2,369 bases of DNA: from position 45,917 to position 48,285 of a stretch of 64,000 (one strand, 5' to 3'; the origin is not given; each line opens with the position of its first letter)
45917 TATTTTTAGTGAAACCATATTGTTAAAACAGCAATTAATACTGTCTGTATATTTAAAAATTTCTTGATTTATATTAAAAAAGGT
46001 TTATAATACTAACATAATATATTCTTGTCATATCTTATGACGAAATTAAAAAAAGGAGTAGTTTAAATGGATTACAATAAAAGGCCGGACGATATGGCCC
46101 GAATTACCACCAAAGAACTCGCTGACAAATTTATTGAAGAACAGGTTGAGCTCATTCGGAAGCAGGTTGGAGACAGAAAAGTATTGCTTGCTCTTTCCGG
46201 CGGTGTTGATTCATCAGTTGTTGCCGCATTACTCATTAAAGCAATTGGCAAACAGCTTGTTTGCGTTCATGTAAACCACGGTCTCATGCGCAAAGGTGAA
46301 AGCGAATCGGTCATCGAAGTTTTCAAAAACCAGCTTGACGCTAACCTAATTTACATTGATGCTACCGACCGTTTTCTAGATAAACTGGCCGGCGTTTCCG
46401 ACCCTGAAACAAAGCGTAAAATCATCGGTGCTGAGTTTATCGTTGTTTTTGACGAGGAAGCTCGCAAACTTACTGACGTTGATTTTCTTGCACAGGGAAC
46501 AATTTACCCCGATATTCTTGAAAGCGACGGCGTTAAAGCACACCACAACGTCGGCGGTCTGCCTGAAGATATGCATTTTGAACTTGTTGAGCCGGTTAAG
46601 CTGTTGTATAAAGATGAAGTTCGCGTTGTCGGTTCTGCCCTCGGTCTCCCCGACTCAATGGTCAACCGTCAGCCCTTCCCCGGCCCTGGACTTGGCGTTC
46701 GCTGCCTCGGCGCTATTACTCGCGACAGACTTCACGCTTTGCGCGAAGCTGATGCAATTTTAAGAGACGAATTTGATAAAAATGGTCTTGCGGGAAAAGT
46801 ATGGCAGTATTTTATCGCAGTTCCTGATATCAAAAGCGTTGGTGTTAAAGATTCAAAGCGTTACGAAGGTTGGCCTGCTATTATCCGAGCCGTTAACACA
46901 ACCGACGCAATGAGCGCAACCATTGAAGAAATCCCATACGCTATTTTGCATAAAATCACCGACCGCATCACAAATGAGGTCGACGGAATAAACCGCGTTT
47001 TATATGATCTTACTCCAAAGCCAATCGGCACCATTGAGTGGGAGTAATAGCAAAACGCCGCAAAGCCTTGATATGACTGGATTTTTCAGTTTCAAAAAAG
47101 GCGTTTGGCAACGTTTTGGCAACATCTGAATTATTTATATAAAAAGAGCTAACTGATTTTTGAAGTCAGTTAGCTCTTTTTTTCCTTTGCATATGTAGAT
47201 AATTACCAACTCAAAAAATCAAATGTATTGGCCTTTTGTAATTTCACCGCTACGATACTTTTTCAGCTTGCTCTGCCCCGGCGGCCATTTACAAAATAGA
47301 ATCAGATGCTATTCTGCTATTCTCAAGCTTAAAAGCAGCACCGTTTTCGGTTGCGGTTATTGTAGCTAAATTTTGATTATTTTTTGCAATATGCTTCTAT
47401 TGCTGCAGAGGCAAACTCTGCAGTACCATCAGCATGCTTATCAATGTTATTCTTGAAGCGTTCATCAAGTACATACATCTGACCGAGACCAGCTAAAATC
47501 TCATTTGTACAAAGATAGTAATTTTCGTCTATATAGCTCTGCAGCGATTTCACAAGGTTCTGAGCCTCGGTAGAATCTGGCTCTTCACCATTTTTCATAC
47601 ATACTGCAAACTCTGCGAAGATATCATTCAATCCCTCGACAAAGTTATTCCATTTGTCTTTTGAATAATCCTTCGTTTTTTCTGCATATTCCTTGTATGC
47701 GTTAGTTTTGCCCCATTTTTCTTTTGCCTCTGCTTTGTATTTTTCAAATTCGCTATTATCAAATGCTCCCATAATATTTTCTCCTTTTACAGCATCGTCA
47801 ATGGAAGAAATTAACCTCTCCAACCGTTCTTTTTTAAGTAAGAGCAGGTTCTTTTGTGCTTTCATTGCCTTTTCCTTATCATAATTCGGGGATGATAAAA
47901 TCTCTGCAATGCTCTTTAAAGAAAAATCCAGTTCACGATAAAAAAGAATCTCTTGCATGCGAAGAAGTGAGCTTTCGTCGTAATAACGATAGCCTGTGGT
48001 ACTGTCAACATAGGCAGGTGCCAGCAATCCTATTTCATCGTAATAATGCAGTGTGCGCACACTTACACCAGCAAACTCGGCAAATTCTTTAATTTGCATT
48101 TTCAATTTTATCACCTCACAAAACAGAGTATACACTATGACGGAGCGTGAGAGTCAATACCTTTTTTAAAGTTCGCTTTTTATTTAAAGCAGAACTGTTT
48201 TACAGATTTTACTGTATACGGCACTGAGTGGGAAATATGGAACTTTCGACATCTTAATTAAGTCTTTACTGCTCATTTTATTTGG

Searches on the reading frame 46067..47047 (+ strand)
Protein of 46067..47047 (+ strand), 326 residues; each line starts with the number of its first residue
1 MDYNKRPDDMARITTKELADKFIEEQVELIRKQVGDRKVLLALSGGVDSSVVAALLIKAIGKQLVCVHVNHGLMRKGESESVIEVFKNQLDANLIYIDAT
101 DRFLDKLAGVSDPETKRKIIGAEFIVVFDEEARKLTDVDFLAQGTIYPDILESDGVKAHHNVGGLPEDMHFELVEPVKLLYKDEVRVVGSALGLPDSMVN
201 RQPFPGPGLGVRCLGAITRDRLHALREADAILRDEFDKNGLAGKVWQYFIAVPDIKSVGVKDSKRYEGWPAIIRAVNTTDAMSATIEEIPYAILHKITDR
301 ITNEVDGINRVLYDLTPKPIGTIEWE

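Call 46: search_protein_families(library=pfam, proteins=[window:46067-47047:+])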
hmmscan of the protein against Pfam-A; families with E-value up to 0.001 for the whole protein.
window:46067-47047:+ (326 aa): 8 families
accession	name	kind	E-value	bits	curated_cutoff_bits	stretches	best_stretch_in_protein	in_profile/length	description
PF00958.27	GMP_synt_C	-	1.7e-34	118.1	27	1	234-325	1-92/92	GMP synthase C terminal domain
PF02540.23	NAD_synthase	-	1.7e-09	37.7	21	1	29-105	8-89/242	NAD synthase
PF01171.26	ATP_bind_3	-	2e-05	24.9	27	1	38-86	1-53/182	PP-loop family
PF03054.22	tRNA_Me_trans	-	4.5e-05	23.6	20.6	1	38-71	2-34/202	tRNA methyl transferase HUP domain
PF06508.19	QueC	-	7.8e-05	22.7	22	0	39-89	2-51/210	Queuosine biosynthesis protein QueC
PF00764.25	Arginosuc_synth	-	0.0001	22.8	27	1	38-105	1-67/162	Arginosuccinate synthase N-terminal HUP domain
PF00733.27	Asn_synthase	-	0.00012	22.3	21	1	33-69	14-50/354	Asparagine synthase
PF02568.20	ThiI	-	0.00033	20.7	20.5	1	37-91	4-57/197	Thiamine biosynthesis protein (ThiI)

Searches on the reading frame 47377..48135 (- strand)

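Call 3: search_protein_families(library=pfam, proteins=[window:47377-48135:-])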
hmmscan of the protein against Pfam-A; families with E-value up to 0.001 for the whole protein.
window:47377-48135:- (252 aa): 4 families
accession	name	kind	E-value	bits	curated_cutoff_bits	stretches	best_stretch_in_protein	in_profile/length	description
PF07739.18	TipAS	-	1.9e-40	138.4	23.8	1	133-249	1-117/117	TipAS antibiotic-recognition domain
PF13411.12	MerR_1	-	1.4e-16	60.7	21.6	1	13-81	1-67/69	MerR HTH family regulatory protein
PF00376.29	MerR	-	8.1e-14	51.6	28.2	1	15-52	2-38/38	MerR family regulatory protein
PF09278.17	MerR-DNA-bind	-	1.9e-05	25.6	25.4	1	59-113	3-56/65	MerR, DNA binding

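Call 4: search_protein_families(library=ncbifam, proteins=[window:47377-48135:-])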
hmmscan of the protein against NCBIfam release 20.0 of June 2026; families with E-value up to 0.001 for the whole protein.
window:47377-48135:- (252 aa): 13 families
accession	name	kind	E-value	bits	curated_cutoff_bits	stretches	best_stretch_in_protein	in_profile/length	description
NF007069.0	PRK09514.1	equivalog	9.1e-12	45.1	143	1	14-111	3-99/141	Zn(2+)-responsive transcriptional regulator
TIGR02043.1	ZntR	equivalog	1.1e-10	41.8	167.95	1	13-110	2-98/131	Zn(2+)-responsive transcriptional regulator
TIGR02044.1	CueR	equivalog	4.1e-10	39.8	147.4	1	13-112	1-98/127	Cu(I)-responsive transcriptional regulator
NF053782.1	ChlnTransRegdde3219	equivalog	1.3e-09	38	450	1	10-105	4-95/278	choline utilization transcriptional activator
TIGR02051.1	MerR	equivalog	2.2e-09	37.6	150.85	1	15-91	2-77/124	mercury resistance transcriptional regulator MerR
NF041849.1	trans_regNmlR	equivalog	3.8e-09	36.6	175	1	13-117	1-103/117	stress response transcriptional regulator NmlR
TIGR02047.1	CadR-PbrR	equivalog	3.9e-08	33.4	151.45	1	13-93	1-79/127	Cd(II)/Pb(II)-responsive transcriptional regulator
NF010315.0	PRK13752.1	subfamily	1.6e-05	25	261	1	13-81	8-75/144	mercury resistance transcriptional regulator MerR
NF007590.0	PRK10227.1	equivalog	2.5e-05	24.4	244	1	13-112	1-98/135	Cu(I)-responsive transcriptional regulator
NF050798.1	TF_FtsR_Actino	equivalog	5.1e-05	23.5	150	1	19-95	12-87/223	transcriptional regulator FtsR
TIGR01950.1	SoxR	equivalog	0.00016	21.5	116.9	1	13-110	2-97/142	redox-sensitive transcriptional activator SoxR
TIGR02054.1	MerD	equivalog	0.00019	21.9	103.65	1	14-98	5-88/120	mercuric resistance transcriptional repressor MerD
NF047375.1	HeatShock_HspR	equivalog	0.00045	20.2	105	1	15-83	6-73/92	heat shock protein transcriptional repressor HspR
